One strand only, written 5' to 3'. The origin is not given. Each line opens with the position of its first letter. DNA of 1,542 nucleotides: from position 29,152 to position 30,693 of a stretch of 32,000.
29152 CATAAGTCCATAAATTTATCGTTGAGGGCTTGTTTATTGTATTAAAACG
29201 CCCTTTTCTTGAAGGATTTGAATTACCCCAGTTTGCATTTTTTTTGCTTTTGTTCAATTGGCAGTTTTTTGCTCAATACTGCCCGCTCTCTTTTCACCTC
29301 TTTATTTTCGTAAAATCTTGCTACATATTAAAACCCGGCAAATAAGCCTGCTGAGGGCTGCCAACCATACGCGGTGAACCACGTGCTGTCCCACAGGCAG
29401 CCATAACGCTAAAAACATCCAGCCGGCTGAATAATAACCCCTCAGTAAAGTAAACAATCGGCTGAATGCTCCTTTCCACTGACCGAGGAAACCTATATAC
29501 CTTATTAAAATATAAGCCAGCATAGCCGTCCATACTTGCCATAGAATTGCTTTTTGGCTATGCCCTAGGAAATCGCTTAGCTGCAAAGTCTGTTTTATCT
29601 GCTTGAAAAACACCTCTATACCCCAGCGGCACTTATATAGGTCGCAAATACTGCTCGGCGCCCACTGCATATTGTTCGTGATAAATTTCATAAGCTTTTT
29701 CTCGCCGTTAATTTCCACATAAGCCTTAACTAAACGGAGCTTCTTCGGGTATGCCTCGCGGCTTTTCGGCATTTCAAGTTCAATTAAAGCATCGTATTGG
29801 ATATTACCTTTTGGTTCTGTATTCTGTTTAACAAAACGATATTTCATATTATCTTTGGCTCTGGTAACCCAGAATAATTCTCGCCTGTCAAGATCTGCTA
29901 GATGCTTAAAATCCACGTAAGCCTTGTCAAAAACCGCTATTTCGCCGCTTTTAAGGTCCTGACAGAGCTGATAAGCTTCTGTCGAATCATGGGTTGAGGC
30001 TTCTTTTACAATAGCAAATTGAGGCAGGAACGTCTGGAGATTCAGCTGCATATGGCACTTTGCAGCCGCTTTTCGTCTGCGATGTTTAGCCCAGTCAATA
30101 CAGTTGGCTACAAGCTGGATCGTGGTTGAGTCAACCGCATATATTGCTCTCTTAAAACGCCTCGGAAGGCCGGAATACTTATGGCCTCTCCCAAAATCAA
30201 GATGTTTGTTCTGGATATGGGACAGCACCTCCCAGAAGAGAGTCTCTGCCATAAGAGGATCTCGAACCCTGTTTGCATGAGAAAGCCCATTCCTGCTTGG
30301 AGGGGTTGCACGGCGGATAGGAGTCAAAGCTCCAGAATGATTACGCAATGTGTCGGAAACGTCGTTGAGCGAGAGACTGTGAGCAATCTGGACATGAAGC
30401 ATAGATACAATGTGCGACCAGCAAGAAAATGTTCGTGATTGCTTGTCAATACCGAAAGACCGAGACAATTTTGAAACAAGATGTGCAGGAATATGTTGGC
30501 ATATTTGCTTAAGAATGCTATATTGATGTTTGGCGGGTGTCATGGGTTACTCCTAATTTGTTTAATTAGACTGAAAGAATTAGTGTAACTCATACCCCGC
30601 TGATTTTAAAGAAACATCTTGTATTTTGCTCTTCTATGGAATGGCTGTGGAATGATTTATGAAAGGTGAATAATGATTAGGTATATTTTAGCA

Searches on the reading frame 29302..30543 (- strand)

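Call 12: search_protein_families(library=ncbifam, proteins=[window:29302-30543:-], max_evalue=0.001)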
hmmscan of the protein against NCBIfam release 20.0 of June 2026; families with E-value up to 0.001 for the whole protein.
window:29302-30543:- (413 aa): 8 families
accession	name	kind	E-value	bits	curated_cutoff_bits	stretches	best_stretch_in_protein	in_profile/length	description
NF033592.1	transpos_IS4_1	equivalog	8e-71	238.8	115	1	15-350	2-331/332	IS4 family transposase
NF049925.1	transpos_IS4_4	equivalog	4.3e-12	45.5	250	1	236-349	258-369/449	IS4 family transposase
NF049921.1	transpos_IS701_2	equivalog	1.8e-09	37.5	250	1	202-347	147-287/318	IS701 family transposase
NF033540.2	transpos_IS701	equivalog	1e-08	34.9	150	1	224-347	251-359/363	IS701 family transposase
NF049999.1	transpos_IS701_3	equivalog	2.5e-08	33.2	170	1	268-348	278-358/412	IS701 family transposase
NF033591.1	transpos_IS4_2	equivalog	5.9e-08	32.2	152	1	209-358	128-288/340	IS4 family transposase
NF033559.2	transpos_IS1634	equivalog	1.8e-07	30.6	100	1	287-350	363-426/483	IS1634 family transposase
NF033520.1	transpos_IS982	equivalog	5.3e-07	29.5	130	0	162-240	115-192/243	IS982 family transposase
